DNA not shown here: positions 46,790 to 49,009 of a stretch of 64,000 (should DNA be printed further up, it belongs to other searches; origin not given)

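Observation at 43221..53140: Six-gene module coupling a minor-(pseudo)pilin quartet to a tandem-PilZ glycan synthase and a TPR/beta-barrel exporter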

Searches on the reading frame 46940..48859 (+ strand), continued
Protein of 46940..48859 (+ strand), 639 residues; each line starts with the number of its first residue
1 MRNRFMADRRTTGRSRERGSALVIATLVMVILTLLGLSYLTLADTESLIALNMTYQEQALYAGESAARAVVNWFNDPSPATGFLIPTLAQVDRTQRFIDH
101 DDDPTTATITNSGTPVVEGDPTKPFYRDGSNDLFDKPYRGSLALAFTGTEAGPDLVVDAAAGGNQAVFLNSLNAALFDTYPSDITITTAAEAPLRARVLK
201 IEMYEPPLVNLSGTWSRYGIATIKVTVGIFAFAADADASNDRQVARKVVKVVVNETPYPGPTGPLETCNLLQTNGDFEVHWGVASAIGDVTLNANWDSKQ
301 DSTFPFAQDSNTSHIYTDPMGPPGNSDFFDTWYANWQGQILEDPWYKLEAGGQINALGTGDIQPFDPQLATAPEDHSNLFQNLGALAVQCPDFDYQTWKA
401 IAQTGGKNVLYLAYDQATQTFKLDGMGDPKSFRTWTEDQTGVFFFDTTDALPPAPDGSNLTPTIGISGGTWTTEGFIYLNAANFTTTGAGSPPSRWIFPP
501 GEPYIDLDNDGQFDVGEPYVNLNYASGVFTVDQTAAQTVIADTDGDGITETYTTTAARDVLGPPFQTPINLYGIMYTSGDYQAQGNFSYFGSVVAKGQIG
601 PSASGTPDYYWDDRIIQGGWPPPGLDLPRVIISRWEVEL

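Call 48: search_protein_families(library=pfam, proteins=[L003:12044-12577:+, L005:11992-12615:+, L003:2686-3528:+, L003:6342-6809:+, L003:6824-7288:+, L003:14149-15465:+], max_evalue=0.01)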
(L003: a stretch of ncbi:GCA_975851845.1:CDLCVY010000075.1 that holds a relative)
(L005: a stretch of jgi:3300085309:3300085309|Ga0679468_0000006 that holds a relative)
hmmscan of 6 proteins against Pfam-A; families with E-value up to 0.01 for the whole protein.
L003:12044-12577:+ (177 aa): 2 families
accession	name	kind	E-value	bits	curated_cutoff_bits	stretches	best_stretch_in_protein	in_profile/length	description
PF02906.19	Fe_hyd_lg_C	-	0.002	18.2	22.1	1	16-104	124-208/245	Iron only hydrogenase large subunit, C-terminal domain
PF17716.6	RIMC1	-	0.0045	16.7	25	1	32-92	19-81/256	RAB7A-interacting MON1-CCZ1 complex subunit 1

L005:11992-12615:+ (207 aa): 0 families

L003:2686-3528:+ (280 aa): 6 families
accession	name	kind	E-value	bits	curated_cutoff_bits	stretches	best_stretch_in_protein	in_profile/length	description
PF07719.23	TPR_2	-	1.6e-06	28.2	27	0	135-160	4-29/34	Tetratricopeptide repeat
PF13371.12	TPR_9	-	5.9e-06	26.6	35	1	109-162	6-59/73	Tetratricopeptide repeat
PF00515.34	TPR_1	-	0.00028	21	27.8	0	139-158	8-27/34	Tetratricopeptide repeat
PF13432.12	TPR_16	-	0.001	19.9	32.7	1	110-158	9-57/65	Tetratricopeptide repeat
PF13424.12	TPR_12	-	0.006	17.2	30.1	0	112-160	17-73/77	Tetratricopeptide repeat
PF13428.12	TPR_14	-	0.0086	17.1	23.5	0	110-130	13-33/44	Tetratricopeptide repeat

L003:6342-6809:+ (155 aa): 1 family
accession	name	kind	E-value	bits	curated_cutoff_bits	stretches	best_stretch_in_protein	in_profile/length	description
PF07963.17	N_methyl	-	0.00021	21.1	21.2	1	5-29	2-26/27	Prokaryotic N-terminal methylation motif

L003:6824-7288:+ (154 aa): 0 families

L003:14149-15465:+ (438 aa): 2 families
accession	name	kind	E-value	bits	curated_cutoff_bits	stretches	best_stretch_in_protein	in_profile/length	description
PF02606.20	LpxK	-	2.3e-06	27.4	27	1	113-313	28-228/328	Tetraacyldisaccharide-1-P 4'-kinase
PF02492.25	cobW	-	0.0011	19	20.7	1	256-296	138-179/180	CobW/HypB/UreG, nucleotide-binding domain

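Call 51: fold_search(model_id=the predicted structure, library=pdb)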
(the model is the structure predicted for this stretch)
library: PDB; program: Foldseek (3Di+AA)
matches with E <= 10: 160; with E <= 0.001: 3
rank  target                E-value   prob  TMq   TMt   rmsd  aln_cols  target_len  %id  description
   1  6qvi_B                2.7e-05  0.98  0.19  0.23  20.9       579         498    9  Crystal structure of competence-associated pilin ComZ from Thermus thermophilus (released 2019-05-29)
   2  6qvi_A                3.8e-05  0.91  0.17  0.20  22.7       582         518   10  Crystal structure of competence-associated pilin ComZ from Thermus thermophilus (released 2019-05-29)
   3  6qvi_C                2.0e-04  0.77  0.17  0.20  21.9       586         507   10  Crystal structure of competence-associated pilin ComZ from Thermus thermophilus (released 2019-05-29)
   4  6bg8_A                2.5e-01  0.35  0.18  0.40  12.6       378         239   10  Shewanella frigidimarina ice-binding protein_1 DUF3494 Domain (released 2018-03-07)
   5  6p77_A                3.4e-01  0.20  0.06  0.21   6.0        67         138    7  2.5 Angstrom structure of Caci_6494 from Catenulispora Acidiphila (released 2020-06-17)
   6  6p77_B                3.4e-01  0.20  0.06  0.19   6.9        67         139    9  2.5 Angstrom structure of Caci_6494 from Catenulispora Acidiphila (released 2020-06-17)
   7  5b5h                  5.7e-01  0.12  0.15  0.33  11.6       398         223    8  Hydrophobic ice-binding site confer hyperactivity on antifreeze protein from a snow mold fungus (released 2016-09-28)
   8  6vw4_B                7.8e-01  0.11  0.07  0.21   8.1        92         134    8  2.35 Angstrom structure of Caci_6494 from Catenulispora Acidiphila in complex with S-DNPA (released 2020-06-17)
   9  3tw5_A                9.1e-01  0.10  0.06  0.10   9.8        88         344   10  Crystal structure of the GP42 transglutaminase from Phytophthora sojae (released 2011-10-12)
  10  6n2b_A                1.2e+00  0.02  0.10  0.16  23.6       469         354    7  The Crystal Structure of Caldicellulosiruptor kristjanssonii Tapirin C-terminal domain (released 2018-12-19)
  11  6kac_P                1.4e+00  0.10  0.08  0.19  12.7       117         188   17  Cryo-EM structure of the C2S2-type PSII-LHCII supercomplex from Chlamydomonas reihardtii (released 2019-10-23)
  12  9i4t_P                1.9e+00  0.12  0.07  0.19   8.4        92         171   15  Photosystem II from Arabidopsis thaliana (released 2026-03-25)
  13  5bka_B                1.9e+00  0.06  0.07  0.22  11.3       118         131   16  2.1 Angstrom structure of ActVI-ORFA from Streptomyces Coelicolor (released 2020-06-03)
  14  7bwy_A                2.1e+00  0.09  0.16  0.38  10.8       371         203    8  Crystal structure of ice-binding protein from an Antarctic ascomycete, Antarctomyces psychrotrophicus. (released 2020-05-27)
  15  7xug_I                2.2e+00  0.09  0.08  0.04   8.1       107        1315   12  cryo-EM structure of HK022 putRNA-less E.coli RNA polymerase elongation complex (released 2022-08-10)
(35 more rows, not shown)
